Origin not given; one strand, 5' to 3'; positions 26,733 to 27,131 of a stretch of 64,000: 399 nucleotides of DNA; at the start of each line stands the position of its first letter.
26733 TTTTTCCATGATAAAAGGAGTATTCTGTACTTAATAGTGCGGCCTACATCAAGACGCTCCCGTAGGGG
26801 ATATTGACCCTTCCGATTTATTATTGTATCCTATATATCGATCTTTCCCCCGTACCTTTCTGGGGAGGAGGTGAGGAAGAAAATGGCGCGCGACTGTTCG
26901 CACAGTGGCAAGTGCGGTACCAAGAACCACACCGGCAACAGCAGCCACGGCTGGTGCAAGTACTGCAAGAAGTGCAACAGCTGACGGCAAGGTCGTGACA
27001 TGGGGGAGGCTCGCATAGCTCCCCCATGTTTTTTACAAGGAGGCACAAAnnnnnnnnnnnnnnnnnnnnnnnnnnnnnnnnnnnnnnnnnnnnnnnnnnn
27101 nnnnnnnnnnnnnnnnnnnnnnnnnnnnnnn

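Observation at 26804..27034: Unannotated 33-aa Cys/His-rich micro-ORF with textbook expression signals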

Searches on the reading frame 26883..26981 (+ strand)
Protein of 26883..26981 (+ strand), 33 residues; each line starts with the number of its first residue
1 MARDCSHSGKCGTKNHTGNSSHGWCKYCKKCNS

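Call 8: search_protein_families(library=pfam, proteins=[window:26883-26981:+], max_evalue=1)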
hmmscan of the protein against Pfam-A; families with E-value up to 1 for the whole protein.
seq(33 aa): 0 families

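Call 9: search_protein_families(library=ncbifam, proteins=[window:26883-26981:+], max_evalue=1)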
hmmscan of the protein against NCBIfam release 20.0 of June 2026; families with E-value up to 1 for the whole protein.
seq(33 aa): 0 families

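Call 11: find_encoding_contigs(protein=window:26883-26981:+, flank=10000, max_places=10)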
Protein seq(33 aa) (33 aa): no gene with exactly this product is on record in the collection.

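Call 18: search_protein_representatives(protein=window:26883-26981:+)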
Query: 33 residues. Proteins with E-value up to 0.001 (for the whole library): 4; up to 1e-10: 1; up to 1e-30: 0. The best 4 are listed.
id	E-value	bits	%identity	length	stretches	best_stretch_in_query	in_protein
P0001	1.1e-11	59.1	84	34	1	1-32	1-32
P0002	7.2e-08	47.5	76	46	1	4-32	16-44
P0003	7.5e-07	44.4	55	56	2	4-32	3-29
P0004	1.6e-05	40.3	61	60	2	3-32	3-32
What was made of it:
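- Checked: The ORF is more than chance. phmmer against 1.84 billion representatives gave four hits, the best at E 1.1e-11 and 84% identity (call 18).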

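Call 22: find_homologous_proteins(query=A1, max_evalue=1)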
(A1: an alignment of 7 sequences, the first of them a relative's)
Query A1 (7 sequences) (46 aa, profile of the alignment): 7 proteins with E <= 1 among 8 candidates.
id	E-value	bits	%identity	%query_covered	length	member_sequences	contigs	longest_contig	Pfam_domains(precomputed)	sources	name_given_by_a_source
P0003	1.4e-27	113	52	67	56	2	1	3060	-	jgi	jgi:hypothetical protein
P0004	6.3e-26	108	60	65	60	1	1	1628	-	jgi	jgi:hypothetical protein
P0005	3.2e-23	99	52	67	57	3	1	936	-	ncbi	-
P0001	1.4e-13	68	73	65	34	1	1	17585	-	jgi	jgi:hypothetical protein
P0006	3.4e-12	64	49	98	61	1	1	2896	-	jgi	jgi:hypothetical protein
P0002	1.2e-11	62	100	100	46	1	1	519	-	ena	-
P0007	3.9e-5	41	82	61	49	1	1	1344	-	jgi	-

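Call 24: find_encoding_contigs(protein=P0001, flank=10000, max_places=6)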
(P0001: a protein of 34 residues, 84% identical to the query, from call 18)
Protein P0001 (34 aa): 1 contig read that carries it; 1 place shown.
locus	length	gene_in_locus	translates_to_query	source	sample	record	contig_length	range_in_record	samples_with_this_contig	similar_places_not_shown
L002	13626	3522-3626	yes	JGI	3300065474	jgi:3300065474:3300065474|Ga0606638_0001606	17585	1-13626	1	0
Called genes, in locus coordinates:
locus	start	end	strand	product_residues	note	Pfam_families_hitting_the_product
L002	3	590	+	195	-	?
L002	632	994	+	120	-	PF03852:Vsr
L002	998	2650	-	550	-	-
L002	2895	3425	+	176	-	-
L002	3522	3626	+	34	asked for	-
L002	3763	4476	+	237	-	PF01391:Collagen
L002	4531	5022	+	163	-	-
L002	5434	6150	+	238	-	-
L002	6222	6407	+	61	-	-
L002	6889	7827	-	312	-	-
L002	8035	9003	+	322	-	PF08867:FRG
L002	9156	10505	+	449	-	-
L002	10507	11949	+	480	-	PF13688:Reprolysin_5 (weak)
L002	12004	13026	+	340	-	PF10503:Esterase_PHB, PF00326:Peptidase_S9 (weak)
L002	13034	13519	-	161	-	-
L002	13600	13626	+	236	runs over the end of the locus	PF13365:Trypsin_2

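Call 25: find_encoding_contigs(protein=P0003, flank=10000, max_places=6)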
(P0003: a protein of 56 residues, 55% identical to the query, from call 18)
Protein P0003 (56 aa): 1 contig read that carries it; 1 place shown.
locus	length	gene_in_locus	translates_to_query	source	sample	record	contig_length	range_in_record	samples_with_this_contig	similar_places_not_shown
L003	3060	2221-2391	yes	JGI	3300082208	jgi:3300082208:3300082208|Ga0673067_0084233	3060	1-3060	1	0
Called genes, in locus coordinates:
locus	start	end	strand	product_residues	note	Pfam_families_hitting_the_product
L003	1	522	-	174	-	?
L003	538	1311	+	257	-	PF00254:FKBP_C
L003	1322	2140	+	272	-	-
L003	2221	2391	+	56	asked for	-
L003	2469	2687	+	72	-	-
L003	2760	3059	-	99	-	?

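Call 26: find_encoding_contigs(protein=P0006, flank=10000, max_places=6)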
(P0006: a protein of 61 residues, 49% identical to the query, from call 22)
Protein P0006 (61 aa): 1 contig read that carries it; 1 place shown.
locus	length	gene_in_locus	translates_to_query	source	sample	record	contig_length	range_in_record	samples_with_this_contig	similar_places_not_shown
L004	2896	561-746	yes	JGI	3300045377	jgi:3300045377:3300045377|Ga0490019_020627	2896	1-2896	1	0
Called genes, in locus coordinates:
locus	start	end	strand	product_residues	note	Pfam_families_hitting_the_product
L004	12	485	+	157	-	-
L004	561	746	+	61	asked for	-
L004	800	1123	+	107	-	PF04266:ASCH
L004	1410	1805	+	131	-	-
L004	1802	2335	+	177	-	-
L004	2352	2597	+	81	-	PF13122:DUF3977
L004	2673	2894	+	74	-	?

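Call 29: find_related_loci(query=A1, collection=genome_contigs, flank=8000)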
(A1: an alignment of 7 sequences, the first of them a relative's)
Query A1 (46 aa) in genome_contigs; peptide patterns used: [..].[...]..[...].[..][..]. (x = any residue, [..] = any of these).
22 stretches matched a pattern; 1 encode a relative of the query (tblastn E <= 1e-3); 1 distinct loci.
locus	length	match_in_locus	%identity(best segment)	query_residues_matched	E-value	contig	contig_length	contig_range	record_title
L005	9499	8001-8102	65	12-45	9e-13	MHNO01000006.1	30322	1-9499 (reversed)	MAG: Candidatus Ryanbacteria bacterium RIFCSPHIGHO2_02_FULL_45_17b rifcsphigho2_02_scaffold_1956, whole genome shotgun s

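Call 30: find_related_loci(query=A1, collection=viral_contigs, flank=8000)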
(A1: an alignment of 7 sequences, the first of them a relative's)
Query A1 (46 aa) in viral_contigs; peptide patterns used: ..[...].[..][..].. (x = any residue, [..] = any of these).
466 stretches matched a pattern, but none encodes a relative of the query by tblastn (E <= 1e-3).

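Call 31: find_related_loci(query=A1, collection=metagenome_contigs, flank=8000)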
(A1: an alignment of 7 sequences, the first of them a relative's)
Query A1 (46 aa) in metagenome_contigs; peptide patterns used: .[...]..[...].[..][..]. (x = any residue, [..] = any of these).
540 stretches matched a pattern; 3 encode a relative of the query (tblastn E <= 1e-3); 3 distinct loci.
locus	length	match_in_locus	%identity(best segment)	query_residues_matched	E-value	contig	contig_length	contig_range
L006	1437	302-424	49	5-45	5e-14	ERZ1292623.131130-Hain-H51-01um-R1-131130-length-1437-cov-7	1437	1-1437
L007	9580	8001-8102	65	12-45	1e-12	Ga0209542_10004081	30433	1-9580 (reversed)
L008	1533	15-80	68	23-44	4e-8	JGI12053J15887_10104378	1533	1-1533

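Call 35: search_solved_structures(query=A1, max_evalue=10, show_alignments=3)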
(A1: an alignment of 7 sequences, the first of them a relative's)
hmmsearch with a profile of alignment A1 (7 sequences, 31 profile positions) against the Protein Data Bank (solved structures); distinct sequences matched with E-value up to 10: 0.

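Call 37: find_homologous_proteins(query=A2, max_evalue=10)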
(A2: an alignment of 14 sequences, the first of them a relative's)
Query A2 (14 sequences) (46 aa, profile of the alignment): 12 proteins with E <= 10 among 73 candidates.
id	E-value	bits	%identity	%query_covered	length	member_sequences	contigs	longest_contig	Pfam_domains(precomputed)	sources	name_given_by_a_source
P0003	1.9e-25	106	52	67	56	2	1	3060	-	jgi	jgi:hypothetical protein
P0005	1.8e-24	103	52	67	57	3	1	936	-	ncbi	-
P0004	8.6e-23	98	60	65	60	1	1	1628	-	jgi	jgi:hypothetical protein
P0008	2.0e-18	84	53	65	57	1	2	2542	-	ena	-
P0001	3.6e-14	70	73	65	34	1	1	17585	-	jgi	jgi:hypothetical protein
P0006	1.1e-13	69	49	98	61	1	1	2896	-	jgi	jgi:hypothetical protein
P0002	7.8e-13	66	100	100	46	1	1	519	-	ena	-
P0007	1.1e-9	56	82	61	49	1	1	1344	-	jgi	-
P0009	1.6e-7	49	52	89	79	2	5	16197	-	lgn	-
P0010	3.9e-6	45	66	74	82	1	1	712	-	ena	-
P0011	5.8e-6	44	46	96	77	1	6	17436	-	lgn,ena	-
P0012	4.9e-5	41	59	65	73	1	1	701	-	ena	-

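Call 40: find_encoding_contigs(protein=P0009, flank=8000, max_places=5)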
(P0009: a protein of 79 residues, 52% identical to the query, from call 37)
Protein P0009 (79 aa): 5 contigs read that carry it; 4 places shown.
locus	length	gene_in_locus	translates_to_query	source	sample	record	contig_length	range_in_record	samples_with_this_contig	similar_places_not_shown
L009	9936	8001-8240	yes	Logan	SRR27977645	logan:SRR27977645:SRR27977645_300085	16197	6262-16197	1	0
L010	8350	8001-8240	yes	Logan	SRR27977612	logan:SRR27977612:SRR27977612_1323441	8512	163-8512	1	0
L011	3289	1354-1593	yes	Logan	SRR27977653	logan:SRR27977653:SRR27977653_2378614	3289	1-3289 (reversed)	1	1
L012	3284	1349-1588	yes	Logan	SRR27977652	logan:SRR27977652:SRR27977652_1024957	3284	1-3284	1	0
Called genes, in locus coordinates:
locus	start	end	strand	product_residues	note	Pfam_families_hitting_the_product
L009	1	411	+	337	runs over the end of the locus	PF18144:SMODS (weak)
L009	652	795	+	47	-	-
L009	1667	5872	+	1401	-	PF01048:PNP_UDP_1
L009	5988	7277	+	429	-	PF02534:T4SS-DNA_transf (faint), PF10412:TrwB_AAD_bind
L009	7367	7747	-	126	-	PF13560:HTH_31, PF01381:HTH_3, PF12844:HTH_19, PF13443:HTH_26 (weak)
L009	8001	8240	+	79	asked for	-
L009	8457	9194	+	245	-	-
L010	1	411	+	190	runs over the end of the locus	?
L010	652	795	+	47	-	-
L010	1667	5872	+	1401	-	PF01048:PNP_UDP_1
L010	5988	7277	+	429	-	PF02534:T4SS-DNA_transf (faint), PF10412:TrwB_AAD_bind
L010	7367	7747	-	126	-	PF13560:HTH_31, PF01381:HTH_3, PF12844:HTH_19, PF13443:HTH_26 (weak)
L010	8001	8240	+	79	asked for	-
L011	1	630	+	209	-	?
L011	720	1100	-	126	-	PF13560:HTH_31, PF01381:HTH_3, PF12844:HTH_19, PF13443:HTH_26 (weak)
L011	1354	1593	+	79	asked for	-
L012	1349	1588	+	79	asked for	-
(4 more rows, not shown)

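Call 41: find_encoding_contigs(protein=P0011, flank=8000, max_places=5)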
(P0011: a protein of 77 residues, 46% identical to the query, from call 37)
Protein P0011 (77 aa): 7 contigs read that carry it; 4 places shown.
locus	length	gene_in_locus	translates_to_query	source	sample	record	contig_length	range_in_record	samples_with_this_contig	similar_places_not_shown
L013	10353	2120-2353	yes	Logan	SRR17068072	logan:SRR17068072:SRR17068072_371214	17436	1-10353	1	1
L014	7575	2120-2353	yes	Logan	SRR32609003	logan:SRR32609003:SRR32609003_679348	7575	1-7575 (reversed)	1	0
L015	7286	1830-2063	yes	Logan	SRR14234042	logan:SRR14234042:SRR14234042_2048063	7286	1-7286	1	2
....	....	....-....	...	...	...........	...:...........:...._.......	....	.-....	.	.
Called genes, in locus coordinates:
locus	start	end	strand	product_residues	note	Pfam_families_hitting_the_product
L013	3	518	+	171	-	?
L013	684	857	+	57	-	-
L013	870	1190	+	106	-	-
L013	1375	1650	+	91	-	-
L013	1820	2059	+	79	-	-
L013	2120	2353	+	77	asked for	-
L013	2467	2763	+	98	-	-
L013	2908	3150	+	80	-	-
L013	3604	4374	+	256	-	PF01936:NYN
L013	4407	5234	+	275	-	-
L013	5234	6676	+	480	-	PF00899:ThiF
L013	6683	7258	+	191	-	PF27000:PH_gly_zipper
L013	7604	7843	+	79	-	PF05598:DUF772 (weak)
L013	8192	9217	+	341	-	-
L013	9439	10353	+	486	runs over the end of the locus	PF14356:DUF4403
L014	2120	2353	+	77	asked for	-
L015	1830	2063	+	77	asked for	-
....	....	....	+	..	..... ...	-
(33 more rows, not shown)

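Call 44: predict_structure(alignment_id=A1)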
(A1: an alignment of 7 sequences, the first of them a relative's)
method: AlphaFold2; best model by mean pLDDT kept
length: 46 residues; sequences in the alignment: 7
mean_pLDDT: 54.0   pTM: 0.23
mean pLDDT of the five models: 54.0, 51.3, 50.8, 49.3, 45.9
residues with pLDDT >= 90: 0; 70-90: 0; 50-70: 39; < 50: 7
segments of 3 or more residues with pLDDT < 50: 12-14, 31-33
pLDDT, mean of each block of 10 residues (from residue 1): 53 52 53 56 58
secondary structure, 60 per line:
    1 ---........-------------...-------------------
elements in order: H4-11

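Call 47: search_protein_families(library=phrogs, proteins=[window:26883-26981:+, P0004, P0009, P0011, P0010], max_evalue=0.1)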
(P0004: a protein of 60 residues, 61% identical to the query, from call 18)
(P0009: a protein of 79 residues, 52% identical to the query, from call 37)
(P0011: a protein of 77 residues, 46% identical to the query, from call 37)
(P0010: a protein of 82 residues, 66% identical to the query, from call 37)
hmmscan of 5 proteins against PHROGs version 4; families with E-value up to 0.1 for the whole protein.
seq(33 aa): 0 families

P0004 (60 aa): 0 families

P0009 (79 aa): 0 families

P0011 (77 aa): 0 families

P0010 (82 aa): 0 families
